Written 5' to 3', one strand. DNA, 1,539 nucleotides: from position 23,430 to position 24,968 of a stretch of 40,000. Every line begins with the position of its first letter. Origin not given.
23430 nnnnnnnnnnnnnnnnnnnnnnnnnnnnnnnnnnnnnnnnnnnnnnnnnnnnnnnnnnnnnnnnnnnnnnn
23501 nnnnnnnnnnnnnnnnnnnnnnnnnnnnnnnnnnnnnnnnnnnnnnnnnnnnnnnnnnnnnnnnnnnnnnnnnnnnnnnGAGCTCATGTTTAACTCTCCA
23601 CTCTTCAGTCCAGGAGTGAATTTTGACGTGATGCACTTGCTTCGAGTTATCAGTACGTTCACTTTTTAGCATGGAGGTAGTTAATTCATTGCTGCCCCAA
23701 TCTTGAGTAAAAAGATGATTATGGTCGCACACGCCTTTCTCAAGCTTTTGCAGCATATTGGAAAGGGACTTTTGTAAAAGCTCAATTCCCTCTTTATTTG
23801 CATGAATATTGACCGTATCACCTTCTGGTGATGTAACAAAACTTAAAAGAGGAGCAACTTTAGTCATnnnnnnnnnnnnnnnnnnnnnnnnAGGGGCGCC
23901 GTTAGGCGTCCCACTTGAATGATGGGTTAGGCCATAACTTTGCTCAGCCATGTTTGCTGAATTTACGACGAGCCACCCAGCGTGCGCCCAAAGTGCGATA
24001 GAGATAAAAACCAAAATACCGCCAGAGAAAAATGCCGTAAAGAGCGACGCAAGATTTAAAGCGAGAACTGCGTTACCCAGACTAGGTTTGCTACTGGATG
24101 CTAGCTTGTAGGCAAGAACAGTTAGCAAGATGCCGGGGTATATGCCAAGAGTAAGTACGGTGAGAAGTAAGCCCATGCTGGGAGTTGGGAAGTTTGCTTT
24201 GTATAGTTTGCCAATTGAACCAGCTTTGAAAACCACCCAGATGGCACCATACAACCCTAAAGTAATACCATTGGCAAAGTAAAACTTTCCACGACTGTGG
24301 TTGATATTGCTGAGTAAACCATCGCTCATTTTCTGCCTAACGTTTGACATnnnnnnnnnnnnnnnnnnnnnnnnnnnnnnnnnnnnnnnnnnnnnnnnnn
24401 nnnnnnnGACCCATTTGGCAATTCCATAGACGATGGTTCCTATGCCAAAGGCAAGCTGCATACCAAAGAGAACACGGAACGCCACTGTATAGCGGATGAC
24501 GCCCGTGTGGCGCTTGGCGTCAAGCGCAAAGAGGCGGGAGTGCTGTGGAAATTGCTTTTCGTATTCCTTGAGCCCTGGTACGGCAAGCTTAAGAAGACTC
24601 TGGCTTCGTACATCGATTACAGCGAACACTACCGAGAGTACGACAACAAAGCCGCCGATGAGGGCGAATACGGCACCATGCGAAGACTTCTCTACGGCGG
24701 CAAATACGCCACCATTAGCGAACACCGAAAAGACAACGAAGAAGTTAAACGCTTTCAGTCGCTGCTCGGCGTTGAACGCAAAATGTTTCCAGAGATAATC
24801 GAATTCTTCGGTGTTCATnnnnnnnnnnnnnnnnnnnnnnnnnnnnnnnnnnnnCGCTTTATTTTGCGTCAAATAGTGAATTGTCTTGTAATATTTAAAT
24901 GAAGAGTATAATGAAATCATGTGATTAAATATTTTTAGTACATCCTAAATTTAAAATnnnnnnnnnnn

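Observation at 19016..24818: Cassette cargo is entirely unrecognisable and dominated by tiny membrane proteins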

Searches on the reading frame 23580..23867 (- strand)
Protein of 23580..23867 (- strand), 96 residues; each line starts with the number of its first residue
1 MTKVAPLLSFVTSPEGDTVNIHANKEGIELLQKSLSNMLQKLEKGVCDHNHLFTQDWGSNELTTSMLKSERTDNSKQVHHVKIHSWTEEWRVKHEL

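Call 4: search_protein_families(library=pfam, max_evalue=1, proteins=[window:23580-23867:-])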
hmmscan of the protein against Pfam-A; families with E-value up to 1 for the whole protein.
window:23580-23867:- (96 aa): 2 families
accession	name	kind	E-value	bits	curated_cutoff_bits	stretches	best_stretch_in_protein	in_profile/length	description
PF15566.12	Imm32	-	3.6e-07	30.4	27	1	18-65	1-45/54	Immunity protein 32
PF10905.13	DUF2695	-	0.059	14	25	1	40-60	7-27/53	Protein of unknown function (DUF2695)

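Call 6: search_protein_families(library=padloc, max_evalue=1, proteins=[window:23580-23867:-])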
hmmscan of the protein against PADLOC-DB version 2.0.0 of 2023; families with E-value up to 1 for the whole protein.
window:23580-23867:- (96 aa): 1 family
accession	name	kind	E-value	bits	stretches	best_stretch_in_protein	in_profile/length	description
PDLC04867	PDC-S05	-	0.012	14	1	15-87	16-89/93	-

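Call 8: search_protein_families(library=ncbifam, max_evalue=1, proteins=[window:23580-23867:-])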
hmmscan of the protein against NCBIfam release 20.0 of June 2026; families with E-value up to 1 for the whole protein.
window:23580-23867:- (96 aa): 0 families

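Call 21: search_protein_families(library=phrogs, max_evalue=0.1, proteins=[window:23580-23867:-])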
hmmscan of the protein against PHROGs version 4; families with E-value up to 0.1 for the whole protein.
window:23580-23867:- (96 aa): 0 families

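Call 75: search_protein_families(library=pfam, max_evalue=1, proteins=[P0003, P0004])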
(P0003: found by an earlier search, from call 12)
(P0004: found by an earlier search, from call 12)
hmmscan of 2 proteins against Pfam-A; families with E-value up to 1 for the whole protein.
P0003 (137 aa): 2 families
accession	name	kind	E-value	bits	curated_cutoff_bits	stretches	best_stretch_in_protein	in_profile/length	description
PF24838.2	8xMP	-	1e-05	25.8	30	1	4-93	2-94/136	Octameric membrane protein family (8xMP)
PF08976.17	EF-hand_11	-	0.045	15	21.7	1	3-33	55-85/105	EF-hand domain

P0004 (137 aa): 4 families
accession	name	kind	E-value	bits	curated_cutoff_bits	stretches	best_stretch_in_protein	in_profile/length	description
PF24838.2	8xMP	-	1.5e-05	25.3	30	1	4-98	2-97/136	Octameric membrane protein family (8xMP)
PF02109.21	DAD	-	0.037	14.8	27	1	6-75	5-74/109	DAD family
PF08976.17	EF-hand_11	-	0.18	13.1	21.7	1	3-33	55-85/105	EF-hand domain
PF07850.20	Renin_r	-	0.35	11.4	27.8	0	109-131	31-55/79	Renin receptor-like transmembrane spanning segment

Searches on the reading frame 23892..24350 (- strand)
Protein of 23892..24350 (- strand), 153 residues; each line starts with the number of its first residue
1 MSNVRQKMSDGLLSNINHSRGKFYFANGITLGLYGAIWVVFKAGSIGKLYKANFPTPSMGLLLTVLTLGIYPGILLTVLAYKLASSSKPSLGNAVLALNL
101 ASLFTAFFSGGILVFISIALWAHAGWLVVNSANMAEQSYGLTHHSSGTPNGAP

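Call 4: search_protein_families(library=pfam, max_evalue=1, proteins=[window:23892-24350:-])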
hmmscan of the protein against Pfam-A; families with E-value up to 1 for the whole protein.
window:23892-24350:- (153 aa): 2 families
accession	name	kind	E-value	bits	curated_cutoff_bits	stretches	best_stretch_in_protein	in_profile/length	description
PF14018.11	DUF4234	-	0.0002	21.9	25.3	2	29-71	12-56/70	Domain of unknown function (DUF4234)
PF19865.4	DUF6338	-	0.055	13.5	26.5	1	62-129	7-70/205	Family of unknown function (DUF6338)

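Call 6: search_protein_families(library=padloc, max_evalue=1, proteins=[window:23892-24350:-])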
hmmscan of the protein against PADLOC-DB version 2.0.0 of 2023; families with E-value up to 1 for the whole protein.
window:23892-24350:- (153 aa): 0 families

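Call 8: search_protein_families(library=ncbifam, max_evalue=1, proteins=[window:23892-24350:-])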
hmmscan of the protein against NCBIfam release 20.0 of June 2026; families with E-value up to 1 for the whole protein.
window:23892-24350:- (153 aa): 1 family
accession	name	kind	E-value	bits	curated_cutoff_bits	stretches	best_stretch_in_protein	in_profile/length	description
NF033917.0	antiphage_ZorA_4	subfamily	0.05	12.5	500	1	61-119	65-120/413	anti-phage ZorAB system protein ZorA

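Call 21: search_protein_families(library=phrogs, max_evalue=0.1, proteins=[window:23892-24350:-])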
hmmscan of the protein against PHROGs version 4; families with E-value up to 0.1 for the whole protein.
window:23892-24350:- (153 aa): 1 family
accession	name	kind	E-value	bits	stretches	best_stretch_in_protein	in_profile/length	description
phrog_27847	-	unknown function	0.099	13.9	0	91-143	33-85/99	-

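Call 75: search_protein_families(library=pfam, max_evalue=1, proteins=[P0003, P0004])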
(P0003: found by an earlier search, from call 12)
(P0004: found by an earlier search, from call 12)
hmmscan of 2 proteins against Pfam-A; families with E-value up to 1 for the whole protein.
P0003 (137 aa): 2 families
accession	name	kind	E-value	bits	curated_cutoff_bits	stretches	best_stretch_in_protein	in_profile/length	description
PF24838.2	8xMP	-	1e-05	25.8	30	1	4-93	2-94/136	Octameric membrane protein family (8xMP)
PF08976.17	EF-hand_11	-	0.045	15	21.7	1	3-33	55-85/105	EF-hand domain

P0004 (137 aa): 4 families
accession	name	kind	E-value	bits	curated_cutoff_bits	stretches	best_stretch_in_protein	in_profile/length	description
PF24838.2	8xMP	-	1.5e-05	25.3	30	1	4-98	2-97/136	Octameric membrane protein family (8xMP)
PF02109.21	DAD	-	0.037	14.8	27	1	6-75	5-74/109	DAD family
PF08976.17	EF-hand_11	-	0.18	13.1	21.7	1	3-33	55-85/105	EF-hand domain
PF07850.20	Renin_r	-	0.35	11.4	27.8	0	109-131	31-55/79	Renin receptor-like transmembrane spanning segment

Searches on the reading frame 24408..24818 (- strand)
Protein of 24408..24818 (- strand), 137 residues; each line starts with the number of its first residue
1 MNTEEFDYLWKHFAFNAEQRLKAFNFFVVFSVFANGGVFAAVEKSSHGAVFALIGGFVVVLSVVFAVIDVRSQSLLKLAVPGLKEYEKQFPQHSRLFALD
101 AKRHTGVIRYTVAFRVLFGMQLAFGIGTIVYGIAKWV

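Call 4: search_protein_families(library=pfam, max_evalue=1, proteins=[window:24408-24818:-])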
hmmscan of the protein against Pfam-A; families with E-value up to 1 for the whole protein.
window:24408-24818:- (137 aa): 3 families
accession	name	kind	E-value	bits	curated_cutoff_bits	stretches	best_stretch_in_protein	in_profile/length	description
PF24838.2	8xMP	-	1e-05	25.8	30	1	4-98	2-97/136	Octameric membrane protein family (8xMP)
PF08976.17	EF-hand_11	-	0.045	15.1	21.7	1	3-33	55-85/105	EF-hand domain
PF07850.20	Renin_r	-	0.29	11.6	27.8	0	45-69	30-54/79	Renin receptor-like transmembrane spanning segment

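Call 6: search_protein_families(library=padloc, max_evalue=1, proteins=[window:24408-24818:-])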
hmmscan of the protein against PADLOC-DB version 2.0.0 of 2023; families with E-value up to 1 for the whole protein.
window:24408-24818:- (137 aa): 0 families

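Call 8: search_protein_families(library=ncbifam, max_evalue=1, proteins=[window:24408-24818:-])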
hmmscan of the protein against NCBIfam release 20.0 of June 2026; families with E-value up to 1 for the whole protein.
window:24408-24818:- (137 aa): 1 family
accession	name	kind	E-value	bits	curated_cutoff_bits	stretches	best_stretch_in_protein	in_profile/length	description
NF003068.0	PRK03991.1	equivalog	0.096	11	484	1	52-116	231-293/613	threonine--tRNA ligase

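Call 12: list_cluster_members(proteins=[window:24408-24818:-, window:23892-24350:-, window:23580-23867:-, window:23179-23520:-, window:22736-23101:-, window:22107-22610:-, window:21529-22056:-, window:21135-21461:-, window:20556-21047:-, window:20141-20476:-])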
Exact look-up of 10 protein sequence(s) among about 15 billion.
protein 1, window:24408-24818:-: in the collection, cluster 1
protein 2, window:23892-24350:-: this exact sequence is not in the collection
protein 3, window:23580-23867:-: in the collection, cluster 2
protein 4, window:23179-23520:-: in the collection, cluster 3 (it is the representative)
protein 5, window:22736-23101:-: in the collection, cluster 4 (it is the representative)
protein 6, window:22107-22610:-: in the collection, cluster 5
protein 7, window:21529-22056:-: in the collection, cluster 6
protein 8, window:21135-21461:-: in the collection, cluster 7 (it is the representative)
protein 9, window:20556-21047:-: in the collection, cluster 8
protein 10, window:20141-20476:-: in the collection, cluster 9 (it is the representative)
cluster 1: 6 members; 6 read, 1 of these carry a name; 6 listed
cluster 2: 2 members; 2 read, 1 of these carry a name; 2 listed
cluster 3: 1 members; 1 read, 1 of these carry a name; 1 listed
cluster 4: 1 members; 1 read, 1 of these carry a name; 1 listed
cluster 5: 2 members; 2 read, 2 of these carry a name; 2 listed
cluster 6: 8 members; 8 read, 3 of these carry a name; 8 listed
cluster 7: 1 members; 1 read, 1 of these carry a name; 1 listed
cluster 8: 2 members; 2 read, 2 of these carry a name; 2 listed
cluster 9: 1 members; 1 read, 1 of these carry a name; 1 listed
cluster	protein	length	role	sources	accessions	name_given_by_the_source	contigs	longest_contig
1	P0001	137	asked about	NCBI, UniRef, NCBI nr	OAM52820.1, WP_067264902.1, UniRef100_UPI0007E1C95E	hypothetical protein A7981_05105 [Methylovorus sp. MM2] | hypothetical protein n=1 Tax=Methylovorus sp. MM2 TaxID=1848038 RepID=UPI0007E1C95E | hypothetical protein [Methylovorus sp. MM2]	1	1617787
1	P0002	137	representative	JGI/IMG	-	-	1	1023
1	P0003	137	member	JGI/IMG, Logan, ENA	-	-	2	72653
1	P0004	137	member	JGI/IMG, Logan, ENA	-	-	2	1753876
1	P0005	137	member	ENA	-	-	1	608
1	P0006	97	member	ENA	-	-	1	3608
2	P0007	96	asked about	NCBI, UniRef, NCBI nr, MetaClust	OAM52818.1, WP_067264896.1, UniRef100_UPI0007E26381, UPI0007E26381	hypothetical protein A7981_05095 [Methylovorus sp. MM2] | Imm32 family immunity protein n=1 Tax=Methylovorus sp. MM2 TaxID=1848038 ... | Imm32 family immunity protein [Methylovorus sp. MM2]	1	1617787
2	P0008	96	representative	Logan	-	-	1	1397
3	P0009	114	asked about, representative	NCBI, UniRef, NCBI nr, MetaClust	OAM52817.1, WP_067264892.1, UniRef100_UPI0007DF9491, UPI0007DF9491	hypothetical protein A7981_05090 [Methylovorus sp. MM2] | hypothetical protein n=1 Tax=Methylovorus sp. MM2 TaxID=1848038 RepID=UPI0007DF9491 | hypothetical protein [Methylovorus sp. MM2]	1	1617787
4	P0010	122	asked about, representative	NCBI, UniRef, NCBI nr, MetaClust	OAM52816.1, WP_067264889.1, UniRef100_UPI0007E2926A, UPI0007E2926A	hypothetical protein A7981_05085 [Methylovorus sp. MM2] | hypothetical protein n=1 Tax=Methylovorus sp. MM2 TaxID=1848038 RepID=UPI0007E2926A | hypothetical protein [Methylovorus sp. MM2]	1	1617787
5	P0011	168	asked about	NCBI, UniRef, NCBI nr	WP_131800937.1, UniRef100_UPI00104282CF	hypothetical protein [Methylovorus sp. MM2] | hypothetical protein n=1 Tax=Methylovorus sp. MM2 TaxID=1848038 RepID=UPI00104282CF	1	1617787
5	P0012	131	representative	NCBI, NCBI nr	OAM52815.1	hypothetical protein A7981_05080 [Methylovorus sp. MM2]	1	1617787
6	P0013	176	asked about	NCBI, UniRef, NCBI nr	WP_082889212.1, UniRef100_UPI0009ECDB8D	hypothetical protein [Methylovorus sp. MM2] | hypothetical protein n=1 Tax=Methylovorus sp. MM2 TaxID=1848038 RepID=UPI0009ECDB8D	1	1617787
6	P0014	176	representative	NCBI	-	-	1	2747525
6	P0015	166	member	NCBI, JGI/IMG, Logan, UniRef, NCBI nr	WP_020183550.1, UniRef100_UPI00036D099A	hypothetical protein [Methylotenera sp. 1P/1] | hypothetical protein n=1 Tax=Methylotenera sp. 1P/1 TaxID=1131551 RepID=UPI00036D099A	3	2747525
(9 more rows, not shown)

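Call 21: search_protein_families(library=phrogs, max_evalue=0.1, proteins=[window:24408-24818:-])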
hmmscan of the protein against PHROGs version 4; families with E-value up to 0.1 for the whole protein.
window:24408-24818:- (137 aa): 1 family
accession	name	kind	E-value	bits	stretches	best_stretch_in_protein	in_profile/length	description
phrog_35730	-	unknown function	0.014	16.2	0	79-118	127-165/170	-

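Call 24: search_solved_structures(query=window:24408-24818:-, max_evalue=10)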
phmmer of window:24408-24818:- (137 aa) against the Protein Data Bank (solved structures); distinct sequences matched with E-value up to 10: 3.
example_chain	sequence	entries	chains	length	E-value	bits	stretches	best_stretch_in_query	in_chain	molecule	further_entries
7xuj_A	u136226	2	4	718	5.6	10.6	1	40-124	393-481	Chloride anion exchanger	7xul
7xuh_A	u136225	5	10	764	8.2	10.1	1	40-124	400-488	Chloride anion exchanger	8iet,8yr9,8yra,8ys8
8x1q_A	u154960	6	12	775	9.1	9.9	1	40-124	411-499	Chloride anion exchanger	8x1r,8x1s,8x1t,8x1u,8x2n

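Call 45: search_dna_similar(query=window:24408-24818:-, collection=plasmids, mode=protein, max_evalue=1, max_rows=20)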
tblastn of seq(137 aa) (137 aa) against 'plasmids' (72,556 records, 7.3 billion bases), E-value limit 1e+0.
No match.

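Call 75: search_protein_families(library=pfam, max_evalue=1, proteins=[P0003, P0004])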
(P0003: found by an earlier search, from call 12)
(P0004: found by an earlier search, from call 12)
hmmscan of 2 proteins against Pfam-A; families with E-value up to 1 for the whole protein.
P0003 (137 aa): 2 families
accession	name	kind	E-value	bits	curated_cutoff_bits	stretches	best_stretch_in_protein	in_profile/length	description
PF24838.2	8xMP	-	1e-05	25.8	30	1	4-93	2-94/136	Octameric membrane protein family (8xMP)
PF08976.17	EF-hand_11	-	0.045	15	21.7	1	3-33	55-85/105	EF-hand domain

P0004 (137 aa): 4 families
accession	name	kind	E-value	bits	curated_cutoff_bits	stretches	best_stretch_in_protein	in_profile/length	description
PF24838.2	8xMP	-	1.5e-05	25.3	30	1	4-98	2-97/136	Octameric membrane protein family (8xMP)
PF02109.21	DAD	-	0.037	14.8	27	1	6-75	5-74/109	DAD family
PF08976.17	EF-hand_11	-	0.18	13.1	21.7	1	3-33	55-85/105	EF-hand domain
PF07850.20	Renin_r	-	0.35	11.4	27.8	0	109-131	31-55/79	Renin receptor-like transmembrane spanning segment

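Call 95: find_encoding_contigs(protein=P0004, flank=8000, max_places=2)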
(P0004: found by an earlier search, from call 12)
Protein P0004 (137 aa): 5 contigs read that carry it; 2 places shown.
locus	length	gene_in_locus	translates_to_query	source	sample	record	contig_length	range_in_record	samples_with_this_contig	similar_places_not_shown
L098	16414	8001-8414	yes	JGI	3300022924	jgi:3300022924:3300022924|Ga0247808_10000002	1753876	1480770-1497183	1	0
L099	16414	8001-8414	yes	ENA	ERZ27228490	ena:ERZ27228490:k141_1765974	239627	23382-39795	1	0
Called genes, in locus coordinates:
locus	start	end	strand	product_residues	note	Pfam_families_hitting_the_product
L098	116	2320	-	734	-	PF00403:HMA, PF00122:E1-E2_ATPase, PF00702:Hydrolase, PF08282:Hydrolase_3 (faint)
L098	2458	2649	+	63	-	PF00403:HMA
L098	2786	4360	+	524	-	PF00009:GTP_EFTU, PF01926:MMR_HSR1 (weak), PF22042:EF-G_D2, PF03144:GTP_EFTU_D2, PF16658:RF3_C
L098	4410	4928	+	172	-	-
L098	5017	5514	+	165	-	-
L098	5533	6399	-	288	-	PF00135:COesterase, PF20434:BD-FAE, PF07859:Abhydrolase_3, PF12146:Hydrolase_4 (faint), PF00326:Peptidase_S9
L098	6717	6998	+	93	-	PF17775:YchJ_M-like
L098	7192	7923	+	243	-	-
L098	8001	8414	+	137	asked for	PF24838:8xMP (weak)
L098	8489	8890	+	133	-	-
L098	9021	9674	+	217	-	PF01370:Epimerase, PF13460:NAD_binding_10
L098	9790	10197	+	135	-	PF01124:MAPEG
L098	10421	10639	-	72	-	-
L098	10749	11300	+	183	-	-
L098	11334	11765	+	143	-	-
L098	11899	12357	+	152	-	-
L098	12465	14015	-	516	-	PF00672:HAMP, PF00512:HisKA, PF02518:HATPase_c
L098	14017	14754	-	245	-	PF00072:Response_reg, PF00486:Trans_reg_C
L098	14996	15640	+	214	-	PF13801:Metal_resist, PF07813:LTXXQ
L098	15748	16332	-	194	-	-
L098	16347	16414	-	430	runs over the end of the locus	PF09699:Paired_CXXCH_1 (faint), PF00034:Cytochrom_C, PF13442:Cytochrome_CBB3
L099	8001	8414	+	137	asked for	PF24838:8xMP (weak)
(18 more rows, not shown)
